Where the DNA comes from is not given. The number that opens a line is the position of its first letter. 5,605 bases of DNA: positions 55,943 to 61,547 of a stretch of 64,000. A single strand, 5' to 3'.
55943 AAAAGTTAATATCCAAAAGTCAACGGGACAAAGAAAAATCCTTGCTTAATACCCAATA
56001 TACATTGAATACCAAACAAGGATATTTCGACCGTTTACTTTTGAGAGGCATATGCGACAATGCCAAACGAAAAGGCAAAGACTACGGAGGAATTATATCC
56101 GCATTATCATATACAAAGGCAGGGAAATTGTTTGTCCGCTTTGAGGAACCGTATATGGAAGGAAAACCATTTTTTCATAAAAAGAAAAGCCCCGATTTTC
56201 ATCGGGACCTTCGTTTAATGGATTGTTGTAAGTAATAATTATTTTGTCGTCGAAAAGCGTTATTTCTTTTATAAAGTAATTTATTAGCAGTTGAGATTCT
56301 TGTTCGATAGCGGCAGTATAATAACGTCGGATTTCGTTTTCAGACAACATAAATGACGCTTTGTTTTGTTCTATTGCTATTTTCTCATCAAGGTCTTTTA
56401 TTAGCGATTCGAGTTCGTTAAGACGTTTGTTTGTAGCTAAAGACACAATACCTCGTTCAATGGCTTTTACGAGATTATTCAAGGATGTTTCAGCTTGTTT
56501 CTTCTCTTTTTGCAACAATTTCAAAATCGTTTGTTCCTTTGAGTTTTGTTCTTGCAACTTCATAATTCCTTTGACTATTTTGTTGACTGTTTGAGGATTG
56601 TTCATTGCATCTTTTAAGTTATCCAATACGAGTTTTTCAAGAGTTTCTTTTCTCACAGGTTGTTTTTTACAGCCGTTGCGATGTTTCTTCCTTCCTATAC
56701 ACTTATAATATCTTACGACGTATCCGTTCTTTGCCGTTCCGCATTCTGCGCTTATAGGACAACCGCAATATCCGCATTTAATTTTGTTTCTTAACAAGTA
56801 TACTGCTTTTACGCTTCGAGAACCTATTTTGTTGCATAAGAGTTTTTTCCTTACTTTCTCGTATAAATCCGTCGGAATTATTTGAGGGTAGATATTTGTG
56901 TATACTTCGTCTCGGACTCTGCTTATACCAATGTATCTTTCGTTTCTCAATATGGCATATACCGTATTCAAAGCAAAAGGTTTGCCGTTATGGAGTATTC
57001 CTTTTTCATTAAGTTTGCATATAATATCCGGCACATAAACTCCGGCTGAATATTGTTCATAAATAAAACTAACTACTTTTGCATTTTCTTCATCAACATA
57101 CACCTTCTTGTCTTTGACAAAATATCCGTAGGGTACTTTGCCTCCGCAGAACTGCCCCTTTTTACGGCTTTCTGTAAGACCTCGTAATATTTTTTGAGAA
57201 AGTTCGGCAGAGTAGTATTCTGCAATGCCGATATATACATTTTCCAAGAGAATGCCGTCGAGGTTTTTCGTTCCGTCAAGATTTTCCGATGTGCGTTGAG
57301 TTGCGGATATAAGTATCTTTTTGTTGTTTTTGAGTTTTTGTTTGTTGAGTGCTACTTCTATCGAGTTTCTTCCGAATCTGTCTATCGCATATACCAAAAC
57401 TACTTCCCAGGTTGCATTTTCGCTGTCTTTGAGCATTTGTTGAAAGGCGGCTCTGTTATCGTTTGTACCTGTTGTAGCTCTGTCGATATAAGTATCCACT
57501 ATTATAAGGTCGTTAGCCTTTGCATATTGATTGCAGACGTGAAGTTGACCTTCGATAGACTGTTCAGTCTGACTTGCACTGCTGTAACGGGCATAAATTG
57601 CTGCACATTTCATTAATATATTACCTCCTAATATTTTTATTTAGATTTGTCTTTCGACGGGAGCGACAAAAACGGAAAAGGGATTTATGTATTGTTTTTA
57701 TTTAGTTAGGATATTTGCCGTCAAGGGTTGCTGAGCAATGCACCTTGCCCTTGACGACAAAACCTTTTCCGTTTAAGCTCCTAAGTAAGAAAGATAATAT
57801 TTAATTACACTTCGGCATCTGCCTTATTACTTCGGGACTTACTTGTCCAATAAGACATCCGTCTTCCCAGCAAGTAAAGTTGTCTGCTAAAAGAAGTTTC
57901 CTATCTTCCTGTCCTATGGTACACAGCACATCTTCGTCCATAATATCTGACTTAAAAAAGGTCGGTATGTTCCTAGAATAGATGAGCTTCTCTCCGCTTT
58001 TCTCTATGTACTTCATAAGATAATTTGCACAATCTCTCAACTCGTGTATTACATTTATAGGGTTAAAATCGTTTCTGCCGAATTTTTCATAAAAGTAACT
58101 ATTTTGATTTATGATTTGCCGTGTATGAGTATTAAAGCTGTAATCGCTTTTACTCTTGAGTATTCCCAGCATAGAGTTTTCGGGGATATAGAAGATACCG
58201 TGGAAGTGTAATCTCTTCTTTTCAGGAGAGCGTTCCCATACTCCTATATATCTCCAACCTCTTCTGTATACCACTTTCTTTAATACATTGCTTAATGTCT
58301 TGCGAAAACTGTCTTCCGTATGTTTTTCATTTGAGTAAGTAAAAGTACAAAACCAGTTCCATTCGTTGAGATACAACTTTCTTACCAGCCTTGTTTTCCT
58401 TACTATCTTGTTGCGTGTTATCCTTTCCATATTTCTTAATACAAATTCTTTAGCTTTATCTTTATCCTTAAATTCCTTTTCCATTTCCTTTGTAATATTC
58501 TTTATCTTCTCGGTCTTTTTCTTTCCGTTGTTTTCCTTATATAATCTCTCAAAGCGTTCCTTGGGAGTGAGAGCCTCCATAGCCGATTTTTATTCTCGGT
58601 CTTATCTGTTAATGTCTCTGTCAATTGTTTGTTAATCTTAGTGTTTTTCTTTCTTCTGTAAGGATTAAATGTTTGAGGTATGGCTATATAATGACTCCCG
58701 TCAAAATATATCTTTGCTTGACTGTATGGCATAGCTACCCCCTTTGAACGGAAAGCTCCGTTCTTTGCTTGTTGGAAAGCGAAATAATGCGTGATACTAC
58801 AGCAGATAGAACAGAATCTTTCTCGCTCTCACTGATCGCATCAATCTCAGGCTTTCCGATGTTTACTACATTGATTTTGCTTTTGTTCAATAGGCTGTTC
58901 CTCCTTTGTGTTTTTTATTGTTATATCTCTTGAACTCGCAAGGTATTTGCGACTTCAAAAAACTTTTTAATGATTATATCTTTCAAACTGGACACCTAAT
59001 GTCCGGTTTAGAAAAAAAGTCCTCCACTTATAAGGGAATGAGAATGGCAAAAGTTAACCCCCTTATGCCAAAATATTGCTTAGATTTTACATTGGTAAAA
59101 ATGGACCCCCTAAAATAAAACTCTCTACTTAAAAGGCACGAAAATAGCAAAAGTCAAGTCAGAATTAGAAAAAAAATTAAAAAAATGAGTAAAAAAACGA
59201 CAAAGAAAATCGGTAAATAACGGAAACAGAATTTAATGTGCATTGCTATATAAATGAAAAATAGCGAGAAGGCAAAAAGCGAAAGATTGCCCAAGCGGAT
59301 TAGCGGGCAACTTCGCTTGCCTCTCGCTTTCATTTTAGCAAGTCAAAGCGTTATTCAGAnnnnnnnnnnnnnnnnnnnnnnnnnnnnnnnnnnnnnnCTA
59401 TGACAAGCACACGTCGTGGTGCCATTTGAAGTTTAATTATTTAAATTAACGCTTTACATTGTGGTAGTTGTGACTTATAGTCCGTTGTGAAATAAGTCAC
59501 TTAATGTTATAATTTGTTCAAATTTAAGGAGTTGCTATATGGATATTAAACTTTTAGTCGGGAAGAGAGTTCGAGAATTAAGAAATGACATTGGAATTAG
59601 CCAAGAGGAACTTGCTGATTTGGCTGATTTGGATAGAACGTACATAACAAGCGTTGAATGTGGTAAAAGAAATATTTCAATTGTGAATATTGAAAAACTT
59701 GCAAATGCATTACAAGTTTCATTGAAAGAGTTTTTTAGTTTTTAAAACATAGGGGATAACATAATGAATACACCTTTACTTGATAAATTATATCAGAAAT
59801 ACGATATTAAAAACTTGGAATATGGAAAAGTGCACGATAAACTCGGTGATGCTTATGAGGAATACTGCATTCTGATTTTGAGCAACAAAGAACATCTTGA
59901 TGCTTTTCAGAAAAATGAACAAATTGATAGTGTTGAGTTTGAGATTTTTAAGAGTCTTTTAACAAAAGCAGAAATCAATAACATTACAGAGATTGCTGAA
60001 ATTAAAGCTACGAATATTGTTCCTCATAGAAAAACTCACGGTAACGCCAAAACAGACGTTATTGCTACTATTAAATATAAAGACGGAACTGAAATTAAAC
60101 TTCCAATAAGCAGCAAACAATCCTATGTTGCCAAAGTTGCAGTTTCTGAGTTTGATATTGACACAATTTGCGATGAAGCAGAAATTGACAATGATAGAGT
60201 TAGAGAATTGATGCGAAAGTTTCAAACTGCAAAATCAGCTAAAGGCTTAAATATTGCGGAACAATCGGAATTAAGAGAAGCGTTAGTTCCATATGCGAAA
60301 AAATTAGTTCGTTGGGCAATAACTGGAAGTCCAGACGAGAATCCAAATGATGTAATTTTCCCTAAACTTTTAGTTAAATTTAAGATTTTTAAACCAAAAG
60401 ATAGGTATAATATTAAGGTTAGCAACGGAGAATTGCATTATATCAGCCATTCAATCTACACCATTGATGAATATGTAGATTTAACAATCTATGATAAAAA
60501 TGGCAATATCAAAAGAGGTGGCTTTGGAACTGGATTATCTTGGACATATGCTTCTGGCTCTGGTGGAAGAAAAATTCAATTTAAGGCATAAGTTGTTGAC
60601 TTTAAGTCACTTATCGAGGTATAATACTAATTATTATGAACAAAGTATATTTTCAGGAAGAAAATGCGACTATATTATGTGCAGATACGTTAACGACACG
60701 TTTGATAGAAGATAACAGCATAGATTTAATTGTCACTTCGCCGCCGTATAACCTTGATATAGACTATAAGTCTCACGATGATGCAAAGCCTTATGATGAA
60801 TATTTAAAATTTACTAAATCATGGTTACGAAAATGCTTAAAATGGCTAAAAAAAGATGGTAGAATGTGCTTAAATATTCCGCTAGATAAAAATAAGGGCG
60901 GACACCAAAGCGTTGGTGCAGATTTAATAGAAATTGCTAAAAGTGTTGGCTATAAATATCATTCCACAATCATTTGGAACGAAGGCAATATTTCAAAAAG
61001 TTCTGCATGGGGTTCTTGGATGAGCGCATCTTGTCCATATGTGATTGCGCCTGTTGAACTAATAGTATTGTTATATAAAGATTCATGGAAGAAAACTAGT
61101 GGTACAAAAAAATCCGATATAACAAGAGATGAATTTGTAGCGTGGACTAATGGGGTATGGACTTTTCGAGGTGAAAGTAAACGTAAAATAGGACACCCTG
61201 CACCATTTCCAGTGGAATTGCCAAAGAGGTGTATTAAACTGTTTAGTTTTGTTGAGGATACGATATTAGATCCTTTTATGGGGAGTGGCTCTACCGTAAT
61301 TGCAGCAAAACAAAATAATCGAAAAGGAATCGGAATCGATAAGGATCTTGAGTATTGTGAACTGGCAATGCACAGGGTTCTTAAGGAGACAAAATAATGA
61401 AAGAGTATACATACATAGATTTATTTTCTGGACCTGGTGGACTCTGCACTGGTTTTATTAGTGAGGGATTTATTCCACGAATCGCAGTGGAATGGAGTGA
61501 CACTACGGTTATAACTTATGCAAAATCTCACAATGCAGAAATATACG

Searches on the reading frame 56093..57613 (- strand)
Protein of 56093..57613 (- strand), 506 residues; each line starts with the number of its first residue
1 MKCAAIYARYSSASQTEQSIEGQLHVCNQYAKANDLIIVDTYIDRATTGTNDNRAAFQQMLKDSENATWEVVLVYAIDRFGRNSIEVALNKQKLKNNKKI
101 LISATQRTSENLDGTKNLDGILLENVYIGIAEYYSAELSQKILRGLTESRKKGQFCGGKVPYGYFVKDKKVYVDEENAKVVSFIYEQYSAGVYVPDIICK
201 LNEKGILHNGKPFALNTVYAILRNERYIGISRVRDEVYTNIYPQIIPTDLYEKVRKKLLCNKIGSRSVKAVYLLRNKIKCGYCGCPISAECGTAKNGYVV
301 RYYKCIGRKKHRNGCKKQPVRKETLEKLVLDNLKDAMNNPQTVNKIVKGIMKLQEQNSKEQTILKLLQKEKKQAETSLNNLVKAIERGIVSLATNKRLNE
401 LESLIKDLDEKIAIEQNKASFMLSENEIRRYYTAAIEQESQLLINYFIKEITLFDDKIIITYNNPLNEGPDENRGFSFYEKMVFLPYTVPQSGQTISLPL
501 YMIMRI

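Call 56: search_protein_families(library=pfam, proteins=[window:56093-57613:-], max_evalue=0.001)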
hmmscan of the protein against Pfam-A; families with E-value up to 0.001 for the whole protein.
window:56093-57613:- (506 aa): 3 families
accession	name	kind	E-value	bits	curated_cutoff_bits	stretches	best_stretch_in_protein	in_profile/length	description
PF00239.26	Resolvase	-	4.4e-24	85.7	23.3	1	4-154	1-144/145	Resolvase, N terminal domain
PF07508.19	Recombinase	-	6.1e-14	52.6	21.1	1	175-258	1-99/102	Recombinase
PF13408.12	Zn_ribbon_recom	-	7.9e-11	42.6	25.3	1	273-334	1-58/58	Recombinase zinc beta ribbon domain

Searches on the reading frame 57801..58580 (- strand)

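Call 56: search_protein_families(library=pfam, proteins=[window:57801-58580:-], max_evalue=0.001)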
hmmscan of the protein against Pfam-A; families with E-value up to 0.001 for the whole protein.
window:57801-58580:- (259 aa): 1 family
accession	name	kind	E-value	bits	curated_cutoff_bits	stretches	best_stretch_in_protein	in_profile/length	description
PF23343.2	REP_ORF2-G2P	-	6.9e-12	46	27.8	1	75-195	1-98/99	Replication-associated protein ORF2/G2P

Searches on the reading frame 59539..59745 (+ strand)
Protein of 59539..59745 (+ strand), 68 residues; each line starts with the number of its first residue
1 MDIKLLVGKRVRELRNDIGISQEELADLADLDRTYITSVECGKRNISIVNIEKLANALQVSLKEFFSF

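Call 56: search_protein_families(library=pfam, proteins=[window:59539-59745:+], max_evalue=0.001)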
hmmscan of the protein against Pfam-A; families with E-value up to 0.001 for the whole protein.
window:59539-59745:+ (68 aa): 4 families
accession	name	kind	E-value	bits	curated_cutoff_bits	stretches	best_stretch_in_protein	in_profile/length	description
PF01381.28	HTH_3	-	1.4e-14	54.3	23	1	11-65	1-55/55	Helix-turn-helix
PF12844.13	HTH_19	-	3.2e-09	37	30.2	1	8-66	1-59/64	Helix-turn-helix domain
PF13560.12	HTH_31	-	1.4e-08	35.4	27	1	8-62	3-58/64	Helix-turn-helix domain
PF13443.12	HTH_26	-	5.5e-06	27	22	1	11-68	2-60/63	Cro/C1-type HTH DNA-binding domain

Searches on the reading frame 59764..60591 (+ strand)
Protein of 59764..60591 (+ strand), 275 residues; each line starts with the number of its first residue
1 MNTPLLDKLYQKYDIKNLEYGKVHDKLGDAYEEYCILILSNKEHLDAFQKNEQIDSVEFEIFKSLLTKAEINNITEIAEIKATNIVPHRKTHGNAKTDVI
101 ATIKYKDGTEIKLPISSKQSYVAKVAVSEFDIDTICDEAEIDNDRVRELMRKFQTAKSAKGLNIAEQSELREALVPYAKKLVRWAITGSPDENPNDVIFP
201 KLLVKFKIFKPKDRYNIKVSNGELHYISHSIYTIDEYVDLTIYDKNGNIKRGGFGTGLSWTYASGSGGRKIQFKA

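Call 56: search_protein_families(library=pfam, proteins=[window:59764-60591:+], max_evalue=0.001)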
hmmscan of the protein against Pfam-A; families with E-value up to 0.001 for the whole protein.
window:59764-60591:+ (275 aa): 1 family
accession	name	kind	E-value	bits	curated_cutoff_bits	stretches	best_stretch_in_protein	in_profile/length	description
PF09208.16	Endonuc-MspI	-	5.9e-29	101.8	25.6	1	15-274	10-258/259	Restriction endonuclease MspI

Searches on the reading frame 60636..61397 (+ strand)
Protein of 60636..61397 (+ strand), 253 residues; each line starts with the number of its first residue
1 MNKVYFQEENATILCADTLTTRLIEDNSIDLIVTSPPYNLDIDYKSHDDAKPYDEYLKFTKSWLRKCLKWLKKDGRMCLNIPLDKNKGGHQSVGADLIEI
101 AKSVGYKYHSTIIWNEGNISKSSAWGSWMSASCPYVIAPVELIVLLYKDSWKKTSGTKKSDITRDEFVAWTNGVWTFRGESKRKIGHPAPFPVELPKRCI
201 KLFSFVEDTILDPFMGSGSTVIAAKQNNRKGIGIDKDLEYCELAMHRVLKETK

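Call 56: search_protein_families(library=pfam, proteins=[window:60636-61397:+], max_evalue=0.001)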
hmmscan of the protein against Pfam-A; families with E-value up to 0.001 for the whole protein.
window:60636-61397:+ (253 aa): 3 families
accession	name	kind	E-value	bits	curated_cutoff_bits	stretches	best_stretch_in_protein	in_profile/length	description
PF01555.25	N6_N4_Mtase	-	3.8e-49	168.1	26.7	1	29-245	1-220/221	DNA methylase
PF02384.22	N6_Mtase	-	2.3e-06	27.6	20.4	1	9-78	105-180/311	N-6 DNA Methylase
PF01170.24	UPF0020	-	0.00022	21.4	22.3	0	16-66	108-158/197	RMKL-like, methyltransferase domain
